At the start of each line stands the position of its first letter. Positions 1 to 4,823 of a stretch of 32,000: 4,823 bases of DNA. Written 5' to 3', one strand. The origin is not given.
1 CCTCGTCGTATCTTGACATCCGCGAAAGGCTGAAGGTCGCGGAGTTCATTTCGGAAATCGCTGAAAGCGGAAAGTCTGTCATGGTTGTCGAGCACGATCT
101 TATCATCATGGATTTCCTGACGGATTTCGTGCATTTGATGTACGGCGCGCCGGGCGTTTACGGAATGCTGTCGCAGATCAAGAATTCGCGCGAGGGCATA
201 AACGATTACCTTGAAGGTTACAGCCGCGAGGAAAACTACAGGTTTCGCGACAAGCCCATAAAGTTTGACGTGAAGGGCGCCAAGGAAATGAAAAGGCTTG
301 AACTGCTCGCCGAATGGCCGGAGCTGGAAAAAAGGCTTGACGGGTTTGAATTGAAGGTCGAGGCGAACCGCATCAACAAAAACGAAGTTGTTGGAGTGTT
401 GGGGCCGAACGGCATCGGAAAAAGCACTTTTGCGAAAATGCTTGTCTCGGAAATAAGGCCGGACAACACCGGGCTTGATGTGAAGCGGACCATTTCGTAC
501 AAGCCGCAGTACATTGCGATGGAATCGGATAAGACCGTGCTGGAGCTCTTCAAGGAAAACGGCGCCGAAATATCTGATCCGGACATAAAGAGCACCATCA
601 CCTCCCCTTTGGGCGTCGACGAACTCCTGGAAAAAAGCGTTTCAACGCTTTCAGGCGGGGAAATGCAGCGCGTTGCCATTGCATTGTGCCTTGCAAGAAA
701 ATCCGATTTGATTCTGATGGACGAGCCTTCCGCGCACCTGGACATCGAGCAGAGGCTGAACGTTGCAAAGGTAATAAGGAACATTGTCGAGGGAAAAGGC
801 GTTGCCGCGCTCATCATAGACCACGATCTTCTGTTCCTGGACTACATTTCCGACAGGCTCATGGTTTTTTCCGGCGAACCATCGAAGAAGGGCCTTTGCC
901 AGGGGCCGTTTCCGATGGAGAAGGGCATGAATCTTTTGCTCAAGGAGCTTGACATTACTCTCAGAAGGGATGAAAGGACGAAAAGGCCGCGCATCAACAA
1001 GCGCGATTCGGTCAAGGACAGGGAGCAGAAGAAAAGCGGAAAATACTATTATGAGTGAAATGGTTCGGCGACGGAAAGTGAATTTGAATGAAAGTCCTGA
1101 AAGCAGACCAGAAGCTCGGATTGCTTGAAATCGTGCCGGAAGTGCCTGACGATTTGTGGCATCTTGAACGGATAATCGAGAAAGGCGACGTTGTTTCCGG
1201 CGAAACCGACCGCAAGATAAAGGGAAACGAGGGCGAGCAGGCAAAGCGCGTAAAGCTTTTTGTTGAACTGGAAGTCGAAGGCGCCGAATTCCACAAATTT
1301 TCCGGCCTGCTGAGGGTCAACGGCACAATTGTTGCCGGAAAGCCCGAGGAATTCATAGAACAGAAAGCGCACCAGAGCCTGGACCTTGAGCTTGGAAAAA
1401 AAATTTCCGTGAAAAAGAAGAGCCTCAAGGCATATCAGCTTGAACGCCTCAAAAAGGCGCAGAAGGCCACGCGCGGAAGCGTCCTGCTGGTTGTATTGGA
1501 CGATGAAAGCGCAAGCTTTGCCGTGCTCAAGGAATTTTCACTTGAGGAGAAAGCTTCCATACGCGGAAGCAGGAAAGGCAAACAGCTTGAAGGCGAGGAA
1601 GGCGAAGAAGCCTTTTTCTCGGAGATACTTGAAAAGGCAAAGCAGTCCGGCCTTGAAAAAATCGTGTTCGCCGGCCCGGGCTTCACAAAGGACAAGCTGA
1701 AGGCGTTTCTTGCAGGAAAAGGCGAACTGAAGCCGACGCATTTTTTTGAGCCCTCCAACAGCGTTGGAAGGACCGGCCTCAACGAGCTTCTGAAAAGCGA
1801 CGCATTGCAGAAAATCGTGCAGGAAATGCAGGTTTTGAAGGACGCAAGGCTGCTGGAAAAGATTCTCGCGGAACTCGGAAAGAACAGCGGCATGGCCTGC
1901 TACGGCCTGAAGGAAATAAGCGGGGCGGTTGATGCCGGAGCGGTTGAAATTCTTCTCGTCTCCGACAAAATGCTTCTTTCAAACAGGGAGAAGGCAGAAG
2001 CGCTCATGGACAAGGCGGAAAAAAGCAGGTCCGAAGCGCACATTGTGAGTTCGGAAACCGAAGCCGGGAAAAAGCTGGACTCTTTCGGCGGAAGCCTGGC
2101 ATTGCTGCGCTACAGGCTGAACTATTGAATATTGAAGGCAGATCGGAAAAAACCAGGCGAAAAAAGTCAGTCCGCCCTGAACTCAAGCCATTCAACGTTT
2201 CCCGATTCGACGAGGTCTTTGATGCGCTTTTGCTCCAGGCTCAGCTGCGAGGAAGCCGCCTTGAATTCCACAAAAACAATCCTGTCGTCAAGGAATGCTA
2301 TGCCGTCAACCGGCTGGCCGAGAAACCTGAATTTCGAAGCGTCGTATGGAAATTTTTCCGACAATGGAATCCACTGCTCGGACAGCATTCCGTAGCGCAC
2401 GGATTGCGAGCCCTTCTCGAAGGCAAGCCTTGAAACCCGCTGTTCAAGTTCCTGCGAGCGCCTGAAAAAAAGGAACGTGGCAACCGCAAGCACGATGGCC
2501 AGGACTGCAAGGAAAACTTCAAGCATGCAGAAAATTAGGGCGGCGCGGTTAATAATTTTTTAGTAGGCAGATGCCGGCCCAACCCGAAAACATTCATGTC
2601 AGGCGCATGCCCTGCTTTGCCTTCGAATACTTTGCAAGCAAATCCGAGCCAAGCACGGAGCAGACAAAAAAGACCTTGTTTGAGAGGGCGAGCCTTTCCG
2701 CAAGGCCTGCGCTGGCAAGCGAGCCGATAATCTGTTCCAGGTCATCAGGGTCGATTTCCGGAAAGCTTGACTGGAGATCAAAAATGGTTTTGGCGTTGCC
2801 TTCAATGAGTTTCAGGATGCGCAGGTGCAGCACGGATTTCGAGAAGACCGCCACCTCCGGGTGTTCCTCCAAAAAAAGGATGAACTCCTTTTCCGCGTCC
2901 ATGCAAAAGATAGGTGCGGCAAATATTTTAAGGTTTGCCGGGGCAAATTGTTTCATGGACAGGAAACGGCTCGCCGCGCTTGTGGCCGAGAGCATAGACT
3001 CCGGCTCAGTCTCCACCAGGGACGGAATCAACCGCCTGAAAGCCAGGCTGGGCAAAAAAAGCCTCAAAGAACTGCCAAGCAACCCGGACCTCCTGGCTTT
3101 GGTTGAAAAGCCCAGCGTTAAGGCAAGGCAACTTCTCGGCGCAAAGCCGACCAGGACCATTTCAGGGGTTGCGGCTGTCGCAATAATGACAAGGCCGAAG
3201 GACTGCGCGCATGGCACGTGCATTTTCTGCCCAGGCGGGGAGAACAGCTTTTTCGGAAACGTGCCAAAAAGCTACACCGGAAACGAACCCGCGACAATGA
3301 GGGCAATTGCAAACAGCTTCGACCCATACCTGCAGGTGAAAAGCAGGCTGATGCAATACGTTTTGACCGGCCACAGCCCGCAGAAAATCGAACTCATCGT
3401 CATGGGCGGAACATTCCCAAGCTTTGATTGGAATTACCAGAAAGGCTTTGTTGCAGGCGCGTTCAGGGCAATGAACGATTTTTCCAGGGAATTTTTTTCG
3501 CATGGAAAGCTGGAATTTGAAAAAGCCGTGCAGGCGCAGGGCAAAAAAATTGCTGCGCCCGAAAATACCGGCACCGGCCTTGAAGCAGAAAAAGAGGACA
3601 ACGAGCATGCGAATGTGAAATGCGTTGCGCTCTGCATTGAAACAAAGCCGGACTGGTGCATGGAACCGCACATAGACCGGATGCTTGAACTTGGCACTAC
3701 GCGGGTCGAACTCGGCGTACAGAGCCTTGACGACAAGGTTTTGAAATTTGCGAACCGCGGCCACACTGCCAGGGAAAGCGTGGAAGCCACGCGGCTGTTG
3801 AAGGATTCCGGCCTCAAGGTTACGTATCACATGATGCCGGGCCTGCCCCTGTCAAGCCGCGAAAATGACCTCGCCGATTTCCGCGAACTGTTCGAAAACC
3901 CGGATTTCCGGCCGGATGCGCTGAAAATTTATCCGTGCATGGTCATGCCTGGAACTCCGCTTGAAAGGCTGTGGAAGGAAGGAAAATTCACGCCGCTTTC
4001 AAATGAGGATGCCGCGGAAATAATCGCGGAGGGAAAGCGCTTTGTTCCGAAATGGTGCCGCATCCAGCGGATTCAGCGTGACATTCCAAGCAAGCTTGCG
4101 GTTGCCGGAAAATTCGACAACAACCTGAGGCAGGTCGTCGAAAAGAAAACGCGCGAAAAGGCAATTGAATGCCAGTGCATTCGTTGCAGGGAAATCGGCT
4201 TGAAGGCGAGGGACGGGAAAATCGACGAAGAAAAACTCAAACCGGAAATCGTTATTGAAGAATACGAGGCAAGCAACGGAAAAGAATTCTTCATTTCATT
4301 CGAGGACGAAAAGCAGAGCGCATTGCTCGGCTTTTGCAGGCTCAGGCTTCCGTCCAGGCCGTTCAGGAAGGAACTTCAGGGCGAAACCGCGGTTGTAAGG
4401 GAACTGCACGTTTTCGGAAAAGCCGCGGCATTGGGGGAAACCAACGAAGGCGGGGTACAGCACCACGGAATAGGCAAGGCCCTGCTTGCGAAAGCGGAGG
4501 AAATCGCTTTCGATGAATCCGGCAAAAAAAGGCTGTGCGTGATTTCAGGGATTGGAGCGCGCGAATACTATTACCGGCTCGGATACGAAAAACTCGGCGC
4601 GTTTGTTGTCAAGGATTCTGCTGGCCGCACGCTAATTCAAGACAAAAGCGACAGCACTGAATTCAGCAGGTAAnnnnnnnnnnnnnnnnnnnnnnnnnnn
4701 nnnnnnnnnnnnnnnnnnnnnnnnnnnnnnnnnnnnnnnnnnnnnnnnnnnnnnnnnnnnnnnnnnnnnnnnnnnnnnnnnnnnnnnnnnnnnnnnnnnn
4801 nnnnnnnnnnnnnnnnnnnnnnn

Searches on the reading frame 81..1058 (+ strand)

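Call 34: search_protein_families(library=pfam, proteins=[window:81-1058:+], max_evalue=0.001)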
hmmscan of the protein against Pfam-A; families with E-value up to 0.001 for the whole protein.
window:81-1058:+ (325 aa): 3 families
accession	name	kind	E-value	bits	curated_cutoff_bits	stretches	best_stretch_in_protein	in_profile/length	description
PF00005.33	ABC_tran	-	1e-19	71.9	25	1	97-217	7-136/137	ABC transporter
PF02463.25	SMC_N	-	3e-06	27.3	40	1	93-235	113-186/220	RecF/RecN/SMC N terminal domain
PF20720.3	nSTAND3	-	0.00064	19.9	27.2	0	96-129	12-45/155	Novel STAND NTPase 3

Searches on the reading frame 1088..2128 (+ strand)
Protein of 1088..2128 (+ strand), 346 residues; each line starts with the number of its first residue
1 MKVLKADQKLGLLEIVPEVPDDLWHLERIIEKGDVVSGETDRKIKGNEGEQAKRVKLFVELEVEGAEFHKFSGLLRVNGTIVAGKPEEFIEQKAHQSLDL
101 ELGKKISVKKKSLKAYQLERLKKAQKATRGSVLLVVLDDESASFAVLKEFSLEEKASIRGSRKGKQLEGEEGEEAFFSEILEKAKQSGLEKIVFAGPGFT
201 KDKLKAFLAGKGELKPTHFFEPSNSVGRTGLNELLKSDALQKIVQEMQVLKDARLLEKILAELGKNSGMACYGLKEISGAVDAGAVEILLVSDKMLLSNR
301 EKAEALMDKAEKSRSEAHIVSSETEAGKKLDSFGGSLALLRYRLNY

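Call 34: search_protein_families(library=pfam, proteins=[window:1088-2128:+], max_evalue=0.001)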
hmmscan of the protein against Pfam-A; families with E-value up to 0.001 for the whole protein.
window:1088-2128:+ (346 aa): 3 families
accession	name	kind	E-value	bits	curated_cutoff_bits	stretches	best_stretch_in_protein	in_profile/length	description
PF03463.20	eRF1_1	-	7.9e-26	90.9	23.8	1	1-124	1-122/123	eRF1 domain 1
PF03465.20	eRF1_3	-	1.1e-22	80.9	25.8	1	250-344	2-106/106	eRF1 domain 3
PF03464.20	eRF1_2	-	3e-05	24.8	27.1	1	134-239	4-127/133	eRF1 domain 2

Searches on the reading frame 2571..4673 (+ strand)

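Call 34: search_protein_families(library=pfam, proteins=[window:2571-4673:+], max_evalue=0.001)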
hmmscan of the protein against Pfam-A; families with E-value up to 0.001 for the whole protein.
window:2571-4673:+ (700 aa): 4 families
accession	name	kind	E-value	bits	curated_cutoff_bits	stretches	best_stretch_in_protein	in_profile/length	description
PF16199.10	Radical_SAM_C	-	7e-24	84.2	31.9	1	448-528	1-84/85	Radical_SAM C-terminal domain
PF04055.27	Radical_SAM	-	2.8e-15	57.3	29.5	1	212-426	7-152/166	Radical SAM superfamily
PF00583.31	Acetyltransf_1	-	6.8e-06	26.8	20.7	1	562-672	24-116/116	Acetyltransferase (GNAT) family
PF13673.13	Acetyltransf_10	-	0.00014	22.3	23.6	1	629-678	63-113/128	Acetyltransferase (GNAT) domain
